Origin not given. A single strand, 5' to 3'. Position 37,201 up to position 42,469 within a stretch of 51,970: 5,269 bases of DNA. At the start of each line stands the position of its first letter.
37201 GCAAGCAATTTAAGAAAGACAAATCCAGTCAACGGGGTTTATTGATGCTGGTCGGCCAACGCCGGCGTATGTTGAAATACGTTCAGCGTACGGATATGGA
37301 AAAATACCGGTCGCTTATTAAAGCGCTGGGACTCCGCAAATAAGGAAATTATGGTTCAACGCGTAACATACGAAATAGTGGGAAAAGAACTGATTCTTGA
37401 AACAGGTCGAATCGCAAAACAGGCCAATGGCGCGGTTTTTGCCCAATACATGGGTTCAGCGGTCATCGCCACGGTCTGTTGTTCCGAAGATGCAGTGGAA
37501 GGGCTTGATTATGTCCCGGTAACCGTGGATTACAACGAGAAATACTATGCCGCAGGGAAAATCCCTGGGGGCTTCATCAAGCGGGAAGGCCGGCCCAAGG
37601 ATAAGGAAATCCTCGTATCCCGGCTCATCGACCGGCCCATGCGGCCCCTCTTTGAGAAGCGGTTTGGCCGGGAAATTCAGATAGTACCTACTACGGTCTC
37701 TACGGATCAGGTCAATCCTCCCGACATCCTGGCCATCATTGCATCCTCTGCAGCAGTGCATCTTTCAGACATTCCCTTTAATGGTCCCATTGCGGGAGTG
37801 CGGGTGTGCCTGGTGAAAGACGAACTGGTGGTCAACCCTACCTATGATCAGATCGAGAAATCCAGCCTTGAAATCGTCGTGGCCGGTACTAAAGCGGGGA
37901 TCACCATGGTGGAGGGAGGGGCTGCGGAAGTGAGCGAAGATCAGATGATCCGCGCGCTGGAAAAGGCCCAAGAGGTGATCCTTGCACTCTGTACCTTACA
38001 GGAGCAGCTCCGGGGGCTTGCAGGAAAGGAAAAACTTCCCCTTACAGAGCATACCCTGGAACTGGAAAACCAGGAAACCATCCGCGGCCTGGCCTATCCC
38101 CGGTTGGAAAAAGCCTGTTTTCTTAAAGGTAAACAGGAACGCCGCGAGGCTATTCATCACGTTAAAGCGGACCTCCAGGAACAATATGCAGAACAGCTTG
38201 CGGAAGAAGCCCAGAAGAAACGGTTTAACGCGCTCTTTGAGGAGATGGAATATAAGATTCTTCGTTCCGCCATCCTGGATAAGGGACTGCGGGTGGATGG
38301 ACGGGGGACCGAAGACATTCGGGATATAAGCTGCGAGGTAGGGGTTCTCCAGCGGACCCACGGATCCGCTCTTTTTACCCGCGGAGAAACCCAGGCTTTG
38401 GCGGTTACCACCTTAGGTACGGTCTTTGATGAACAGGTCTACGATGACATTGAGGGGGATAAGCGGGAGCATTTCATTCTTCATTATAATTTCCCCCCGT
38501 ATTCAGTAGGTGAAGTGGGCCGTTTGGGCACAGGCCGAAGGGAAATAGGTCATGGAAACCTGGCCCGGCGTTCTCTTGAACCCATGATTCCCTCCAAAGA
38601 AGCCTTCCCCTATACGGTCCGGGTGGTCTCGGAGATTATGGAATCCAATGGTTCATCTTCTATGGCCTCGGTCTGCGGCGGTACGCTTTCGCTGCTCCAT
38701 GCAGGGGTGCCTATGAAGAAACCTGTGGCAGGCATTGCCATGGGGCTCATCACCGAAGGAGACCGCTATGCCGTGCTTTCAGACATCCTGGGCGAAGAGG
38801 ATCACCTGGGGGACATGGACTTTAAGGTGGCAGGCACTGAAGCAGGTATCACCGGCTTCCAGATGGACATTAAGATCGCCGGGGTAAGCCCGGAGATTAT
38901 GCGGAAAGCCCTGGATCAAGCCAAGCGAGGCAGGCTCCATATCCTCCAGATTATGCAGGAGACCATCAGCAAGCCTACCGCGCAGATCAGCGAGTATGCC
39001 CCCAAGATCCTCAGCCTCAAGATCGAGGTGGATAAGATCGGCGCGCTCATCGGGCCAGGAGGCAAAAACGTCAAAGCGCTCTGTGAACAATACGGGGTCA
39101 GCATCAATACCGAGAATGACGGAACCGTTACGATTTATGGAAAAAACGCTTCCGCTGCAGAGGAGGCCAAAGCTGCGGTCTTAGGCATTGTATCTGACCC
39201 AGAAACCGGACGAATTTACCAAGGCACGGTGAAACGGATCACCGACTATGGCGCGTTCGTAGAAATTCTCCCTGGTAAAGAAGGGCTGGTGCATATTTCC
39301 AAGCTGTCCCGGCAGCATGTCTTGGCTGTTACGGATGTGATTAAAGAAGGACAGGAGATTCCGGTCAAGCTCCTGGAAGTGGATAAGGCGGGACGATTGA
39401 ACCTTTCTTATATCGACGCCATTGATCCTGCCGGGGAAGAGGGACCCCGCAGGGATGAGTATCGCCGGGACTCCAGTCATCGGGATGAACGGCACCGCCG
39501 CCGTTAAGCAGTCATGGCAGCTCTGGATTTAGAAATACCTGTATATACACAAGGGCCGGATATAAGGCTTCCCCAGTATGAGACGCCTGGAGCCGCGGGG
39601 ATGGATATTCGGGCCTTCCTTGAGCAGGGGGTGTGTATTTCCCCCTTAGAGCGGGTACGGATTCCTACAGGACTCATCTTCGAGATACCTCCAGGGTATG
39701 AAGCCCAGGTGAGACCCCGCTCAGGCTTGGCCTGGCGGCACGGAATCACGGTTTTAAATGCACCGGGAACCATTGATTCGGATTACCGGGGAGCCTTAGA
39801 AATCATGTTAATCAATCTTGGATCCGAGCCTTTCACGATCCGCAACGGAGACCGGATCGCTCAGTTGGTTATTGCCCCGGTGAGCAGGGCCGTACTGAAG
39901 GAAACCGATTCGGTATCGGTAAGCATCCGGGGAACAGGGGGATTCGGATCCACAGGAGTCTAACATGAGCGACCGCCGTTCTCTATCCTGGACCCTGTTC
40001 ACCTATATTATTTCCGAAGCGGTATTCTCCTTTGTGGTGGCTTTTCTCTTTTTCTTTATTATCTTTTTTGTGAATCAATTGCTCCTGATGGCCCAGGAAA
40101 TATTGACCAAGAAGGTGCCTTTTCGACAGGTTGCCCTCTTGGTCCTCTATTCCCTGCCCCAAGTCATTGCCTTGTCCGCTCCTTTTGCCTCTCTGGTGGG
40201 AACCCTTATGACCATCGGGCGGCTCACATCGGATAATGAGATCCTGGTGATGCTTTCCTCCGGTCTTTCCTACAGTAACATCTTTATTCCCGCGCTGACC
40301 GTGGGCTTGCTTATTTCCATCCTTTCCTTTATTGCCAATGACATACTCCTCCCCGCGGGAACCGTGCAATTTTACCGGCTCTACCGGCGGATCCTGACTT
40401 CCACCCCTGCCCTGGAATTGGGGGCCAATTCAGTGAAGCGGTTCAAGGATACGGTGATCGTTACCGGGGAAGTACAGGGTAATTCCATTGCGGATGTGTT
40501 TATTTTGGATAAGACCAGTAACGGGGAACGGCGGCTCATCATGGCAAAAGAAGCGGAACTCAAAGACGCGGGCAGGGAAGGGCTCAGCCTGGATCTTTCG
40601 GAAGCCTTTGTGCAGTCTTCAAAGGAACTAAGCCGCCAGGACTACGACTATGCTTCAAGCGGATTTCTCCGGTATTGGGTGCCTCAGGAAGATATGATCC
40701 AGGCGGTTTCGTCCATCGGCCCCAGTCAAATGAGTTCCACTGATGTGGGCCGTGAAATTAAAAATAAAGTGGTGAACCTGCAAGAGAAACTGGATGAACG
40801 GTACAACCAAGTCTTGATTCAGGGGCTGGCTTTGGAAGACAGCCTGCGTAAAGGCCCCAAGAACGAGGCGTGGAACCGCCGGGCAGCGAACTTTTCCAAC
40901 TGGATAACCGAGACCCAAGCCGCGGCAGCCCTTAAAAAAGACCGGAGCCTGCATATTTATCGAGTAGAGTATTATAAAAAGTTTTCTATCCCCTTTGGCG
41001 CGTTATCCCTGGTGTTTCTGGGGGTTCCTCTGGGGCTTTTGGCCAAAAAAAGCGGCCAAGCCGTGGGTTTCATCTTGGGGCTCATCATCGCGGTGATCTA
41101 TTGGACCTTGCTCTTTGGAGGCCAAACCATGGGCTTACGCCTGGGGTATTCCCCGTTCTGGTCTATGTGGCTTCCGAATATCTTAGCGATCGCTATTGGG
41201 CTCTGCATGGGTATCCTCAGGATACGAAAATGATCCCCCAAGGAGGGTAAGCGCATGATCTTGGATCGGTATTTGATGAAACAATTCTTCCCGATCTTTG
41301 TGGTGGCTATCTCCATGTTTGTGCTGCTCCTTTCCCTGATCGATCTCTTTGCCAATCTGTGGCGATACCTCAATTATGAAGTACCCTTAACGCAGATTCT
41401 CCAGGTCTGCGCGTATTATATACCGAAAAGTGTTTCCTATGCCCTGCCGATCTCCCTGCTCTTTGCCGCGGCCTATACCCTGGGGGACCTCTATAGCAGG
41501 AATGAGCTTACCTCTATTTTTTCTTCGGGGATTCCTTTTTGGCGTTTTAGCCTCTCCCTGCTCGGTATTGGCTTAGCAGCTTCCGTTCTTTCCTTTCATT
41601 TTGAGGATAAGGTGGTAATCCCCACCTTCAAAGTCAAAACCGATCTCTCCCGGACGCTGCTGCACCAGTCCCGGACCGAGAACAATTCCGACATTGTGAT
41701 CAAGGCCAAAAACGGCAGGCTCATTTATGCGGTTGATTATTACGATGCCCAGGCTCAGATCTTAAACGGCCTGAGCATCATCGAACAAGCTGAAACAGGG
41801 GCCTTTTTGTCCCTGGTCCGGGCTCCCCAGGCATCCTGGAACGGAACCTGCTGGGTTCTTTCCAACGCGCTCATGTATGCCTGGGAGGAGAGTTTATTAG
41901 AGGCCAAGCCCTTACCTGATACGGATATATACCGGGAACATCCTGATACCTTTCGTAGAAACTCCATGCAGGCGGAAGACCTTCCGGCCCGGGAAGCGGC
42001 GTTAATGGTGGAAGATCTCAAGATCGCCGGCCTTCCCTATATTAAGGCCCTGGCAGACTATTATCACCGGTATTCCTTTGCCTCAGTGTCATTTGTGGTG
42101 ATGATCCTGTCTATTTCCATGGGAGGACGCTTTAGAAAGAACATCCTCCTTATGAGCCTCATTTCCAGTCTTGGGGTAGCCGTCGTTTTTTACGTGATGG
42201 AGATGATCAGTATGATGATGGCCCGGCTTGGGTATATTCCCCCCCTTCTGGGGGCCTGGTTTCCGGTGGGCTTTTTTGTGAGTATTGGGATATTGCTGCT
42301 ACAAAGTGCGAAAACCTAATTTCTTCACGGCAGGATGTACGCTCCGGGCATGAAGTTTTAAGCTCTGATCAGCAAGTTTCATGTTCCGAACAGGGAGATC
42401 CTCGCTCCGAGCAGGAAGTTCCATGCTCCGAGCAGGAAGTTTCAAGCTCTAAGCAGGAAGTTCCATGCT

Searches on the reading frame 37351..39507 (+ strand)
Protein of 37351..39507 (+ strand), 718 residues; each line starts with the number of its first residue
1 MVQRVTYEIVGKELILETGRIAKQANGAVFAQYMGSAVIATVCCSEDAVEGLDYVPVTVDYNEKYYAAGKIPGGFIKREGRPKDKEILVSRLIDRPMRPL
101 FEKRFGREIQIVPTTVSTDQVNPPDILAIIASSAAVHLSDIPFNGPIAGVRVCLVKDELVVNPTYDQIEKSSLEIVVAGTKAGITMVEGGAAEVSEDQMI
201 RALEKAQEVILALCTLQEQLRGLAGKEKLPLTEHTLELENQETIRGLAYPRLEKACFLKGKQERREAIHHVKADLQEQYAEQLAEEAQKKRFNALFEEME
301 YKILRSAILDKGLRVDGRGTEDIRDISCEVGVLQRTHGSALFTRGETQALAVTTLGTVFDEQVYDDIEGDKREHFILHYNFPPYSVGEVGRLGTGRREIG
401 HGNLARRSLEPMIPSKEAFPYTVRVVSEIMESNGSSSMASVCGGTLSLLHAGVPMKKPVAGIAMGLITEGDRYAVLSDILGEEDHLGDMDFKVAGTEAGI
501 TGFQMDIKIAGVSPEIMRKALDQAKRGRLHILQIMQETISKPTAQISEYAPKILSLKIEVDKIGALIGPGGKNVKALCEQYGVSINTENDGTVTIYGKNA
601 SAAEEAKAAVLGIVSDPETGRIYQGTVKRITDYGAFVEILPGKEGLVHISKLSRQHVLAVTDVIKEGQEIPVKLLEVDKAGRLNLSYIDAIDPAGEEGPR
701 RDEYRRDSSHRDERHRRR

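Call 105: search_protein_families(library=pfam, proteins=[window:37351-39507:+], max_evalue=0.00001)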
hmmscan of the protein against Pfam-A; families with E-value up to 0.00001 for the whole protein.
window:37351-39507:+ (718 aa): 5 families
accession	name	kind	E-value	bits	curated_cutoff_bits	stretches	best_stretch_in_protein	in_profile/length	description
PF01138.27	RNase_PH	-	7.7e-52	175.6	25.5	2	323-454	2-130/130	3' exoribonuclease family, domain 1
PF03725.20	RNase_PH_C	-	1.3e-25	89.6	20.8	2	145-208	1-66/67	3' exoribonuclease family, domain 2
PF00575.29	S1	-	7.3e-21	74.8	22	1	617-687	2-73/74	S1 RNA binding domain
PF03726.19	PNPase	-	3.9e-17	62.9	24.6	1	242-318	4-80/81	Polyribonucleotide nucleotidyltransferase, RNA binding domain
PF00013.35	KH_1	-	7.7e-13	48.4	21.5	1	555-610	3-64/66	KH domain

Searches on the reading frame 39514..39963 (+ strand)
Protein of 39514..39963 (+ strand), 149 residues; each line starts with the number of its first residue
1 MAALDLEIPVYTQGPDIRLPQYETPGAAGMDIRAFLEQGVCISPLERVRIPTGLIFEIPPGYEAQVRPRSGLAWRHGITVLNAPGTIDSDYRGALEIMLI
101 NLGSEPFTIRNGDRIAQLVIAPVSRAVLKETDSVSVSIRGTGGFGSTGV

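Call 105: search_protein_families(library=pfam, proteins=[window:39514-39963:+], max_evalue=0.00001)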
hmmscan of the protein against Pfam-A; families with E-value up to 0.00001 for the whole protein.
window:39514-39963:+ (149 aa): 2 families
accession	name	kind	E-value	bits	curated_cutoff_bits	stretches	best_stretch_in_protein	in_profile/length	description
PF00692.24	dUTPase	-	1.4e-29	103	22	1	17-148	3-129/129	dUTPase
PF22769.1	DCD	-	7.8e-11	42.7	27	1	38-121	69-151/153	dCTP deaminase-like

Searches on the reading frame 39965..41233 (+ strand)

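Call 105: search_protein_families(library=pfam, proteins=[window:39965-41233:+], max_evalue=0.00001)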
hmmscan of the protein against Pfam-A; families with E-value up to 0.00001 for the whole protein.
window:39965-41233:+ (422 aa): 1 family
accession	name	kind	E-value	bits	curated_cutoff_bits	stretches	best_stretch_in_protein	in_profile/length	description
PF03739.19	LptF_LptG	-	1.1e-73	248.8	27.9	1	14-414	2-349/353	Lipopolysaccharide export system permease LptF/LptG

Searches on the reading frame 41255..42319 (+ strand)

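Call 45: search_protein_families(library=pfam, proteins=[window:41255-42319:+], max_evalue=0.01)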
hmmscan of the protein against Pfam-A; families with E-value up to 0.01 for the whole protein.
window:41255-42319:+ (354 aa): 1 family
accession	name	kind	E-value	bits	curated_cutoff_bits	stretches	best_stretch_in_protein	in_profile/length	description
PF03739.19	LptF_LptG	-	1.4e-66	225.4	27.9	1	5-349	1-351/353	Lipopolysaccharide export system permease LptF/LptG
